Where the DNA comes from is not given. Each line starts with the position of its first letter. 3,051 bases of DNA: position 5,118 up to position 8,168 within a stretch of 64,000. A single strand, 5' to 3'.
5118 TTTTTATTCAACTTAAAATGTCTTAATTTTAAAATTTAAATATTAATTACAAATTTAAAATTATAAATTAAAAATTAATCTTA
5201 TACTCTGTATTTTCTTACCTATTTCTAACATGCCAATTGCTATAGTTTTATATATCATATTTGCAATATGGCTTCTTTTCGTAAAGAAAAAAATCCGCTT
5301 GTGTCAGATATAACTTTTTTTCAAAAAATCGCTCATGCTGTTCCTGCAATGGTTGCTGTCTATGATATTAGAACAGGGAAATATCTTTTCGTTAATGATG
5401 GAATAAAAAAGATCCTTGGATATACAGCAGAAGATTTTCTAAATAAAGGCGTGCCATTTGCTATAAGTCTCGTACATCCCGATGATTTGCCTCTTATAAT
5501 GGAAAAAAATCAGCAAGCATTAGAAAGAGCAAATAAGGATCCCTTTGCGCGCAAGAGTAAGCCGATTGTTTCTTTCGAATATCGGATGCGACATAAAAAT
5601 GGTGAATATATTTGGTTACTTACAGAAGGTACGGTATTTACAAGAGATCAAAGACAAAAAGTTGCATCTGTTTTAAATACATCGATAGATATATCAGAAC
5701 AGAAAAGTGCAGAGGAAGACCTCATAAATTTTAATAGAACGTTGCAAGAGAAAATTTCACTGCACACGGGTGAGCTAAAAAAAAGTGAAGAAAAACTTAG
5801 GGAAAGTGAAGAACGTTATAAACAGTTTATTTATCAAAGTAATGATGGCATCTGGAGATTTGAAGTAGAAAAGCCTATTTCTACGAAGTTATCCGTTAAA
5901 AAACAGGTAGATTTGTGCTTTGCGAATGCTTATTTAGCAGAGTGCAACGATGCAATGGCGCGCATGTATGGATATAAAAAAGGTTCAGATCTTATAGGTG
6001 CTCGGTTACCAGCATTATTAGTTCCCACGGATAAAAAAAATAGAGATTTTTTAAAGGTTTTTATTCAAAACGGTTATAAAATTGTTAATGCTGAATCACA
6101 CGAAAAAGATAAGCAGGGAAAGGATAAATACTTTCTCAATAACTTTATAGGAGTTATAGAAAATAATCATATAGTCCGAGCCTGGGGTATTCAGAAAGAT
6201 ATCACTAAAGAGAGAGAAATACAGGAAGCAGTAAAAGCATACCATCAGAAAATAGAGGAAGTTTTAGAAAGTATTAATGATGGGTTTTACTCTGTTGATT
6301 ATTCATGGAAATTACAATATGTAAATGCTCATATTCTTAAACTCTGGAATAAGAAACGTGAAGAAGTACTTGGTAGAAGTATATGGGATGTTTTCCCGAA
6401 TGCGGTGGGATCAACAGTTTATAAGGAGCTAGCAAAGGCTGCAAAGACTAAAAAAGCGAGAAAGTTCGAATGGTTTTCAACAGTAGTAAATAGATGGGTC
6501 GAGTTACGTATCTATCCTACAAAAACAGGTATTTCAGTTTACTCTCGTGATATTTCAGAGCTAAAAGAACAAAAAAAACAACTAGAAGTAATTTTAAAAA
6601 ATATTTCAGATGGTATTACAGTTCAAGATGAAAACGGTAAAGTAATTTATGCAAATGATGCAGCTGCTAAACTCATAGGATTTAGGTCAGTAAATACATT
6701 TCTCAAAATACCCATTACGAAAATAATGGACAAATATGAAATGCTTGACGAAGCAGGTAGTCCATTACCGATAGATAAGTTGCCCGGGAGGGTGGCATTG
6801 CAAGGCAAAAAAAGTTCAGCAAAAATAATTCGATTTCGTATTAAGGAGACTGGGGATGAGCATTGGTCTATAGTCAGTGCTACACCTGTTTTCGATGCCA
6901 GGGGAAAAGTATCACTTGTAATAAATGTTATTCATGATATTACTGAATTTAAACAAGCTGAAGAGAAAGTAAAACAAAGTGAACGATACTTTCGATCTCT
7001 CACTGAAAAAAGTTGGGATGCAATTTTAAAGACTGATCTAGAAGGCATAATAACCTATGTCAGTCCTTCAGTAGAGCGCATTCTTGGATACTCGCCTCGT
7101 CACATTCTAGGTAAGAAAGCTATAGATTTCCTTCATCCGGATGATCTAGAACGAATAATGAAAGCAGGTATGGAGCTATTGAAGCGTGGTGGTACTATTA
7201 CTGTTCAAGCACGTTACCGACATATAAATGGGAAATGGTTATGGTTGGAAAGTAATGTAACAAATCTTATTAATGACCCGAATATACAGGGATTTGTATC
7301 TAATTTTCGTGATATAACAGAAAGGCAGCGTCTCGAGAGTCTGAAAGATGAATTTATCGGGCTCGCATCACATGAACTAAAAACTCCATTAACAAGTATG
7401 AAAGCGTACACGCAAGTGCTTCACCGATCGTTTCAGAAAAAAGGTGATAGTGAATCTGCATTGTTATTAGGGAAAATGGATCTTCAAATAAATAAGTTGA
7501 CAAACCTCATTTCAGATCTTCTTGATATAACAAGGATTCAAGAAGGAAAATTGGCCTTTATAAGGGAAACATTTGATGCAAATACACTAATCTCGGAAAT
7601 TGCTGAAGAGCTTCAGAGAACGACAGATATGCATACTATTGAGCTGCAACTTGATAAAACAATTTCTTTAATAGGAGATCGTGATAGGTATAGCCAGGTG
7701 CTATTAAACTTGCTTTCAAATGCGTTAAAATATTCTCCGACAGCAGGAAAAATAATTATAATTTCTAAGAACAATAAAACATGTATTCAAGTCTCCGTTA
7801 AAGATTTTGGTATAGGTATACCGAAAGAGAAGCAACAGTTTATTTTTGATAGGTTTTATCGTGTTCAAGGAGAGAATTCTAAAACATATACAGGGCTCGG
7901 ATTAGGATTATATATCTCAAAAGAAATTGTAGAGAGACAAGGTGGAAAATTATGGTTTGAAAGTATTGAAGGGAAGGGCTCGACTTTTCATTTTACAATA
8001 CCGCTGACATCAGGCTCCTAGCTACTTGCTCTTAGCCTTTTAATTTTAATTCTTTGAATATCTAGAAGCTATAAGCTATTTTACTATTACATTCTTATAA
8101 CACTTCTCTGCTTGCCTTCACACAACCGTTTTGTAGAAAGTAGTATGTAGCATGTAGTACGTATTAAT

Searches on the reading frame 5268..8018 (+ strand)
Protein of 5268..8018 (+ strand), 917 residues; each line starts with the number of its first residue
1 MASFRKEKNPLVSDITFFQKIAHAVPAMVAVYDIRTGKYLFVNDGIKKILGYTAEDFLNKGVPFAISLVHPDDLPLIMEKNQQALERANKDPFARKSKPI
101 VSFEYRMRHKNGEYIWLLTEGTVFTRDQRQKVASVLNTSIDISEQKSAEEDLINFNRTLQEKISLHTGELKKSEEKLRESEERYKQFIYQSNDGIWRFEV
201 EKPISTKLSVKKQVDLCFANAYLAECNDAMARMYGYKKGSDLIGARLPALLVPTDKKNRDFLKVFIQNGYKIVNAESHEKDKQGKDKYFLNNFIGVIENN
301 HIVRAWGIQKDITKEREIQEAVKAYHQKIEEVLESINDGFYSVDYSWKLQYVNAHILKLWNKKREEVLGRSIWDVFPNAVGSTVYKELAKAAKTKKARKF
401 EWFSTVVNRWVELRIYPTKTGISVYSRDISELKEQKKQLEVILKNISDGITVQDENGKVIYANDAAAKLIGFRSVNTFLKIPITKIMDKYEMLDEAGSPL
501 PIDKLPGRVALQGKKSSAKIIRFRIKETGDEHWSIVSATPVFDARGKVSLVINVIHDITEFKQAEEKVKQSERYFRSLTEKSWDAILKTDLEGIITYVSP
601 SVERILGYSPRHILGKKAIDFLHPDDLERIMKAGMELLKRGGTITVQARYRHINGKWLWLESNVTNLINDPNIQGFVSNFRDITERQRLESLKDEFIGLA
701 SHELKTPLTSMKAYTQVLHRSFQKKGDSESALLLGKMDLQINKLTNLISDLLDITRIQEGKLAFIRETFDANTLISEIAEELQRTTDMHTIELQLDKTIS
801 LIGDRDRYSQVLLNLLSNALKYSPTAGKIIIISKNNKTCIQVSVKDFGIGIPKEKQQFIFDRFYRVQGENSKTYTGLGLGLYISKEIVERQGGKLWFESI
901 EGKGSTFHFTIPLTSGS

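Call 53: search_protein_families(library=ncbifam, proteins=[window:5268-8018:+], max_evalue=1e-10)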
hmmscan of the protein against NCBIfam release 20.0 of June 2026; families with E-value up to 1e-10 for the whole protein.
window:5268-8018:+ (917 aa): 76 families (the best 25 are shown)
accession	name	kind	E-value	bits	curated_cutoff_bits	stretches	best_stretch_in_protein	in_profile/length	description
NF046044.1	PnpS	equivalog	3.3e-78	263.4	400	1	563-912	45-390/390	two-component system histidine kinase PnpS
NF033092.0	HK_WalK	equivalog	1.1e-75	255.4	725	1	559-913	244-594/594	cell wall metabolism sensor histidine kinase WalK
NF047874.1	MASE3_PAS_HK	subfamily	3.2e-70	237.7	560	1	558-913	250-625/655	MASE3 domain-containing sensor histidine kinase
NF041880.1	EPS_EpsF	equivalog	3.6e-68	230.2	900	1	569-912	140-492/492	response regulator EpsF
TIGR00229.1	sensory_box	domain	5.1e-68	227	22.9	2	569-690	1-123/126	PAS domain S-box protein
TIGR02966.1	phoR_proteo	equivalog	1e-66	225.3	334.2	1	570-911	3-333/333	phosphate regulon sensor histidine kinase PhoR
NF008468.0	PRK11360.1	equivalog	3.5e-58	197.4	646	1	583-915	278-610/616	two-component system sensor histidine kinase AtoS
NF033093.1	HK_VicK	exception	8.5e-53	179.6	680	1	552-913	72-435/448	cell wall metabolism sensor histidine kinase VicK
NF045911.1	TCSHisKinNblS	equivalog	2.5e-48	164.8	1000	1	579-912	272-619/621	two-component system sensor histidine kinase NblS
NF041735.1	hist_kin_RppB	equivalog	1.1e-45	156.3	400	1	696-912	219-438/438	two-component system sensor histidine kinase RppB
NF006800.0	PRK09303.1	equivalog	6.5e-45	153.7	342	1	691-915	149-379/383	histidine kinase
NF045595.1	HK_scytonemin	equivalog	1e-44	153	865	1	551-913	260-635/637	scytonemin biosynthesis sensor histidine kinase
NF041777.1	sens_FixL_Rhizob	equivalog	7e-44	150.3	850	1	521-915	70-483/485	sensor protein FixL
NF008302.0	PRK11091.1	equivalog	1.2e-43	149.4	838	1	554-913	136-505/779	aerobic respiration two-component sensor histidine kinase ArcB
NF008235.0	PRK11006.1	equivalog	2.1e-38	132.4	390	1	568-912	93-422/431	phosphate regulon sensor histidine kinase PhoR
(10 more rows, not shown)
